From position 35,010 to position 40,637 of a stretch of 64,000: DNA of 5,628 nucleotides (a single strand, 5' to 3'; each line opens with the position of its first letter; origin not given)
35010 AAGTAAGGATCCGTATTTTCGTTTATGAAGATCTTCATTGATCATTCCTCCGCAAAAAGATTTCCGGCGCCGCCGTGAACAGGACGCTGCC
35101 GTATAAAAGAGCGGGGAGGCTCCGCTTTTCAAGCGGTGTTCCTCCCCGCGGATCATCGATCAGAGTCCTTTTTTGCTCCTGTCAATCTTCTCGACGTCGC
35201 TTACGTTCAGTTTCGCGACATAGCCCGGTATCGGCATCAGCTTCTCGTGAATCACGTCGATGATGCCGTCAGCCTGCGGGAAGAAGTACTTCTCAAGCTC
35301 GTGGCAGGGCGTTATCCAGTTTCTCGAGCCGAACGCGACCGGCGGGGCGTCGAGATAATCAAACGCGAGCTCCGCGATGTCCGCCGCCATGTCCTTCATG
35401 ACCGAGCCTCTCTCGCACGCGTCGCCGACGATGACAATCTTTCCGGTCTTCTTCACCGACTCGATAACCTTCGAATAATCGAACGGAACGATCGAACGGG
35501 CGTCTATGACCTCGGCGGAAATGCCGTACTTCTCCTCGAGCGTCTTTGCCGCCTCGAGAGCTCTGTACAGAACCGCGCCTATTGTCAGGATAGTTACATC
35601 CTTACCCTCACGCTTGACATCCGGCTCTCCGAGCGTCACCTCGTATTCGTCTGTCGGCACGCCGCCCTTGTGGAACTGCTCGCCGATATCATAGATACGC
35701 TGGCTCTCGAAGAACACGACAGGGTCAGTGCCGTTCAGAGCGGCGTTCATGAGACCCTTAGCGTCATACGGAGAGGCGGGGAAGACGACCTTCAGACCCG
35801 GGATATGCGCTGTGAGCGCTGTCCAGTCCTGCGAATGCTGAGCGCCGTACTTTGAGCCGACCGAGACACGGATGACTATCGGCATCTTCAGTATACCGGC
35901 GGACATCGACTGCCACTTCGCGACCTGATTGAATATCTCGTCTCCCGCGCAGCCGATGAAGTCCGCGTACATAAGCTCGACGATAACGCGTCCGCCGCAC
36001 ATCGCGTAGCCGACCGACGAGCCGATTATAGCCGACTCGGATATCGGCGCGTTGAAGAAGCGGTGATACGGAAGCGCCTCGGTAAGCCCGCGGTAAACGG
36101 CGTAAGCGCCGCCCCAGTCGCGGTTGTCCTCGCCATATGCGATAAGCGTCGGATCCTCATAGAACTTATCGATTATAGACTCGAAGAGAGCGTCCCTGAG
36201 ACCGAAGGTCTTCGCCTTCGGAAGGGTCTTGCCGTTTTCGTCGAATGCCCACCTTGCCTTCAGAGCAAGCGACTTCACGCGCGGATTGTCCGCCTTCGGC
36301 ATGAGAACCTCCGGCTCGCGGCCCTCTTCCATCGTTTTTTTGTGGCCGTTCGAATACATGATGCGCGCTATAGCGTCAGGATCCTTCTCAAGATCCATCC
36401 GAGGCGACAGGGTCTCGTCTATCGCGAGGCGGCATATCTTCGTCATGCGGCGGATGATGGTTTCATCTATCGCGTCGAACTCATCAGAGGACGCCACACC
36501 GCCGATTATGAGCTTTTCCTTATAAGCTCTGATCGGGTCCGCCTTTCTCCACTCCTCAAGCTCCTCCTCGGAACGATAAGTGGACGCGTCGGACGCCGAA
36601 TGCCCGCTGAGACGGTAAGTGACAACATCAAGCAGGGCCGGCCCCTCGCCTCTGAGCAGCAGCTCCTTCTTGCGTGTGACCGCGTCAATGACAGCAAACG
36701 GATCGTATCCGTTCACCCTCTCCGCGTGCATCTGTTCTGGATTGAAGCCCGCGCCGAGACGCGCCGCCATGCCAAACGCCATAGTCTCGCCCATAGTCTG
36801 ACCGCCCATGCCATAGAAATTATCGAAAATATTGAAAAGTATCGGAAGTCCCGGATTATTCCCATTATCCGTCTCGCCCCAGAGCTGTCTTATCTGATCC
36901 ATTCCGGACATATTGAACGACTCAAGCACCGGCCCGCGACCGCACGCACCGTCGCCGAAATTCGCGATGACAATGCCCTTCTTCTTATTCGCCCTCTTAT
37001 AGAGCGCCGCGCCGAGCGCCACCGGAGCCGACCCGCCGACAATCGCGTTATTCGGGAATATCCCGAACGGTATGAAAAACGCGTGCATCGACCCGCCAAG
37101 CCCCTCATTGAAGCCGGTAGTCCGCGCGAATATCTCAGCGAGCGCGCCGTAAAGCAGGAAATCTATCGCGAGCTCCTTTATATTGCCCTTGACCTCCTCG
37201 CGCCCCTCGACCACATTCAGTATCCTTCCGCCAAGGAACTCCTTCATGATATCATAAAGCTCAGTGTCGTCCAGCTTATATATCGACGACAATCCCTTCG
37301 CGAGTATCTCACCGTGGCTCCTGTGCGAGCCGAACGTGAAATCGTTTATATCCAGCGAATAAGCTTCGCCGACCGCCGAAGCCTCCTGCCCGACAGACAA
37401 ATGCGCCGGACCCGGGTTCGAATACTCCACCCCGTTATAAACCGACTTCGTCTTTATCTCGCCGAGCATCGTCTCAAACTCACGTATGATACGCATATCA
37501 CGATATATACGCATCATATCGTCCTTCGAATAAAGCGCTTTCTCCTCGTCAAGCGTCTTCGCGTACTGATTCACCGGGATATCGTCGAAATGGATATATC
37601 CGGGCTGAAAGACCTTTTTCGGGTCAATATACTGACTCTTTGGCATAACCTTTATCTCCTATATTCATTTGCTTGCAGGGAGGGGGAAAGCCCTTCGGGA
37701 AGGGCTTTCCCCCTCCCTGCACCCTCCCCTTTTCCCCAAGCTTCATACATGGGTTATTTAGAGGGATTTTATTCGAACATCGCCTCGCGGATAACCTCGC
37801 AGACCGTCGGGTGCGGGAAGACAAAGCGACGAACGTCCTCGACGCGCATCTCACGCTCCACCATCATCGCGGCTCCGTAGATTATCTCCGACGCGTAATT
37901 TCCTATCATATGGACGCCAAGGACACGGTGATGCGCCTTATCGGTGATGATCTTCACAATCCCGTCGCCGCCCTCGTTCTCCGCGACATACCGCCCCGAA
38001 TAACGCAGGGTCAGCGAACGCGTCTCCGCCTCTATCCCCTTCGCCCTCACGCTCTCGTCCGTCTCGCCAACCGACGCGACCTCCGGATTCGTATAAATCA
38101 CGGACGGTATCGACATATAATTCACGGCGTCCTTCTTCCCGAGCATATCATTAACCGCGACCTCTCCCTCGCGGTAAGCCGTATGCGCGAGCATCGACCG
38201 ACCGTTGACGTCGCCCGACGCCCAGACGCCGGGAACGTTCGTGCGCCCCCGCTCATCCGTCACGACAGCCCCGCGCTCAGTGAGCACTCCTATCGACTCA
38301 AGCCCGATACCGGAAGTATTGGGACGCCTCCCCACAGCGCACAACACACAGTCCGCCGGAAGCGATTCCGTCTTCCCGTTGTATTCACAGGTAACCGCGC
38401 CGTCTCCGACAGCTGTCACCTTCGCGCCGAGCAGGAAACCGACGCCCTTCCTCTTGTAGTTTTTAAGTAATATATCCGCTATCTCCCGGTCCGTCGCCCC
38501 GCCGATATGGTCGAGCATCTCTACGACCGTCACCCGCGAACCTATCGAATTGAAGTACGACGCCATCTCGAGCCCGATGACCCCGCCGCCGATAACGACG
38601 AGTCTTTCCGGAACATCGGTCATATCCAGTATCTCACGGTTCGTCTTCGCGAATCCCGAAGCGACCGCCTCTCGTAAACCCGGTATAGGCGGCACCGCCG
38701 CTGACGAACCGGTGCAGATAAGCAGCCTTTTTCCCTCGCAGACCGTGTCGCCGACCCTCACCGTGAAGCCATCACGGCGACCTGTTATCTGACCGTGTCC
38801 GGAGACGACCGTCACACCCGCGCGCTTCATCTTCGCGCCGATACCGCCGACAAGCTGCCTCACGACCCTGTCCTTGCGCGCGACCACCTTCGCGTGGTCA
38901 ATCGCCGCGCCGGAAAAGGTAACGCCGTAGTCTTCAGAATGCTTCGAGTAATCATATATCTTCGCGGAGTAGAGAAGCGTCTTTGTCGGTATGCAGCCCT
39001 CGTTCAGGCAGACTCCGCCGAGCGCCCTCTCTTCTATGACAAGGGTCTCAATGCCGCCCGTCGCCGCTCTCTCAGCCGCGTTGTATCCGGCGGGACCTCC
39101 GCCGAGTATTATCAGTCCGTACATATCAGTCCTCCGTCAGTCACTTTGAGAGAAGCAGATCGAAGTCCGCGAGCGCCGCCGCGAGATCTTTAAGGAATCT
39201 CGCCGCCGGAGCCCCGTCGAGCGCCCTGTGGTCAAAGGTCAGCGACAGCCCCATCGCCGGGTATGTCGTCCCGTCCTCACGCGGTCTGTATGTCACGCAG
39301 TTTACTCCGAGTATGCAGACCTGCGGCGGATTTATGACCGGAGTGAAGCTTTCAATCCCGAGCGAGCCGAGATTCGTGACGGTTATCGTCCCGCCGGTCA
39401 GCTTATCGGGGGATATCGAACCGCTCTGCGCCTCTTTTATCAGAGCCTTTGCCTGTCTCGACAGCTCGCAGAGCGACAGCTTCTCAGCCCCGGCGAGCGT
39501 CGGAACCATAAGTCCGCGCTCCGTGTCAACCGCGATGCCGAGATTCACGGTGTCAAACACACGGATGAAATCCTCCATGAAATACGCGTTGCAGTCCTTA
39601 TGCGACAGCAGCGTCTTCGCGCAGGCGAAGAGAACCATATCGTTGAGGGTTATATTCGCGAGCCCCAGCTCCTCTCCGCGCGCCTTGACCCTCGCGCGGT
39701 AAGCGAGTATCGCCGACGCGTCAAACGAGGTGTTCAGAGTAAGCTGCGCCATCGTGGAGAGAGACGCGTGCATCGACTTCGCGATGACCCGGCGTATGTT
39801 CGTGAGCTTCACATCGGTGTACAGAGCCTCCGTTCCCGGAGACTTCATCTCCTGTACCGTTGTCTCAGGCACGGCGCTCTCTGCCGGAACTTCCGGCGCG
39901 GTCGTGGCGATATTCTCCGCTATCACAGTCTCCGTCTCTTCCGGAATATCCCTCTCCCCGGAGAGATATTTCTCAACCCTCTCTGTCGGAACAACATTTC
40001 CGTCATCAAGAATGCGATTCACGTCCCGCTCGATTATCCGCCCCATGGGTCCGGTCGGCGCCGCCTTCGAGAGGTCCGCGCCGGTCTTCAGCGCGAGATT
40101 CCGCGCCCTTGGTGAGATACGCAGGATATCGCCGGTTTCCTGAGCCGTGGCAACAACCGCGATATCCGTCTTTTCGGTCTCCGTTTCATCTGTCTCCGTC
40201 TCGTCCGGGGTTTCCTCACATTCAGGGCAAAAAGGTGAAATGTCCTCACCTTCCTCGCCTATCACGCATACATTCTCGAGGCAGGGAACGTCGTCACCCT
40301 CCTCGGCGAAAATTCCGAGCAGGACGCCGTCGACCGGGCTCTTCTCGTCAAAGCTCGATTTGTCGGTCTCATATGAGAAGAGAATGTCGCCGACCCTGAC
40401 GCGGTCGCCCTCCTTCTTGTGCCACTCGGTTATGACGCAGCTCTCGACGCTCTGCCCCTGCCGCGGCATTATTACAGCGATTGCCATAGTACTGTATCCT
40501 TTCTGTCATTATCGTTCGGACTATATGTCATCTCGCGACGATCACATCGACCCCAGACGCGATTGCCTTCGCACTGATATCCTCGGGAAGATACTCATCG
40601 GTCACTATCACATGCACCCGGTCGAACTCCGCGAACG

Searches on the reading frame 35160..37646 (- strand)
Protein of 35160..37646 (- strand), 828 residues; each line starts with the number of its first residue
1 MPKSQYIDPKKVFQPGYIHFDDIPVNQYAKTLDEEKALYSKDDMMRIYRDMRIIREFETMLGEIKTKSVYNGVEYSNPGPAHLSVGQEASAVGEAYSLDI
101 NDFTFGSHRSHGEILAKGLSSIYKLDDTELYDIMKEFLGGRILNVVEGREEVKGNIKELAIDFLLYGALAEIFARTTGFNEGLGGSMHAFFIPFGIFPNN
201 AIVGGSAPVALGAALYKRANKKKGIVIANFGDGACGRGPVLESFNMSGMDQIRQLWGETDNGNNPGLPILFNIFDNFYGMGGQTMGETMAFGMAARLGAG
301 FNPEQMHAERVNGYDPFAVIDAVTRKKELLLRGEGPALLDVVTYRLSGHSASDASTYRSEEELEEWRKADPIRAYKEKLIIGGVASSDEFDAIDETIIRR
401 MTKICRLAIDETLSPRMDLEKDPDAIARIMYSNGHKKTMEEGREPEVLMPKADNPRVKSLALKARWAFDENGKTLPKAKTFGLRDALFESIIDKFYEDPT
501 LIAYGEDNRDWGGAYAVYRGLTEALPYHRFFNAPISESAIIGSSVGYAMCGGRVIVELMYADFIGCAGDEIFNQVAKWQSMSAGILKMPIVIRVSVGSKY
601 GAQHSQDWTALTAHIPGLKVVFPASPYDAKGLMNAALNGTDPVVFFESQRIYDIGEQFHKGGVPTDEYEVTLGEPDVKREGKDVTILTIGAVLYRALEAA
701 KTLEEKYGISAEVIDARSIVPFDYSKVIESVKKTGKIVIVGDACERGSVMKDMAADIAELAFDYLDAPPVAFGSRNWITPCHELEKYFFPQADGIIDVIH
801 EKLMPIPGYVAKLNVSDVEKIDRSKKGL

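Call 75: search_protein_families(library=pfam, proteins=[window:35160-37646:-], max_evalue=0.001)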
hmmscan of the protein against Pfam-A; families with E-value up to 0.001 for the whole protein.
window:35160-37646:- (828 aa): 3 families
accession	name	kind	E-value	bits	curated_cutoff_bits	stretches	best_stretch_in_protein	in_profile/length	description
PF00676.26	E1_dh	-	1.1e-46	159.6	22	2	169-400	66-283/300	Dehydrogenase E1 component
PF02780.25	Transketolase_C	-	4.2e-31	107.9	25.9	1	676-795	4-124/124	Transketolase, C-terminal domain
PF02779.29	Transket_pyr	-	6.3e-29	101.3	27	1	484-652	6-172/174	Transketolase, pyrimidine binding domain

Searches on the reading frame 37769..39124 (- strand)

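Call 75: search_protein_families(library=pfam, proteins=[window:37769-39124:-], max_evalue=0.001)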
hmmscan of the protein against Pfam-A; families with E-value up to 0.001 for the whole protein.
window:37769-39124:- (451 aa): 9 families
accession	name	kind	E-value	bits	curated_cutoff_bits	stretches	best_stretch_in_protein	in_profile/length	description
PF07992.20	Pyr_redox_2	-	1.9e-67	228.2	26.1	1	4-320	3-291/291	Pyridine nucleotide-disulphide oxidoreductase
PF02852.28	Pyr_redox_dim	-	4.7e-30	104.5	25.3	1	339-448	1-109/110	Pyridine nucleotide-disulphide oxidoreductase, dimerisation domain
PF00070.33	Pyr_redox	-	2.4e-20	73.3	22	1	174-241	1-68/82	Pyridine nucleotide-disulphide oxidoreductase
PF13738.12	Pyr_redox_3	-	6.5e-11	42.5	30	1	112-304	106-305/305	Pyridine nucleotide-disulphide oxidoreductase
PF13450.12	NAD_binding_8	-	5.1e-09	36.7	21.9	1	177-213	1-37/68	NAD(P)-binding Rossmann-like domain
PF12831.13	FAD_oxidored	-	2.6e-07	30.7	27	1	4-46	2-45/416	FAD dependent oxidoreductase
PF03486.20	HI0933_like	-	2.3e-06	27.7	50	0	4-33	3-32/244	HI0933-like protein Rossmann domain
PF01262.27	AlaDh_PNT_C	-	7.1e-05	22.8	23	0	172-203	28-59/214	Alanine dehydrogenase/PNT, C-terminal domain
PF01134.28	GIDA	-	0.00033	20.3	22.1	0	4-47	2-43/391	Glucose inhibited division protein A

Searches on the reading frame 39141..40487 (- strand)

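Call 75: search_protein_families(library=pfam, proteins=[window:39141-40487:-], max_evalue=0.001)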
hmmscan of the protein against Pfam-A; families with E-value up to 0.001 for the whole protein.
window:39141-40487:- (448 aa): 3 families
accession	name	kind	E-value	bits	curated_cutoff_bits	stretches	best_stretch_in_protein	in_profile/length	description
PF00198.28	2-oxoacid_dh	-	2.8e-65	220.4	23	1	223-446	4-231/232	2-oxoacid dehydrogenases acyltransferase (catalytic domain)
PF00364.28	Biotin_lipoyl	-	1.3e-11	44.5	22.1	1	5-68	3-65/73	Biotin-requiring enzyme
PF02817.22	E3_binding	-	2.7e-09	37.5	23.7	1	123-156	2-35/36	e3 binding domain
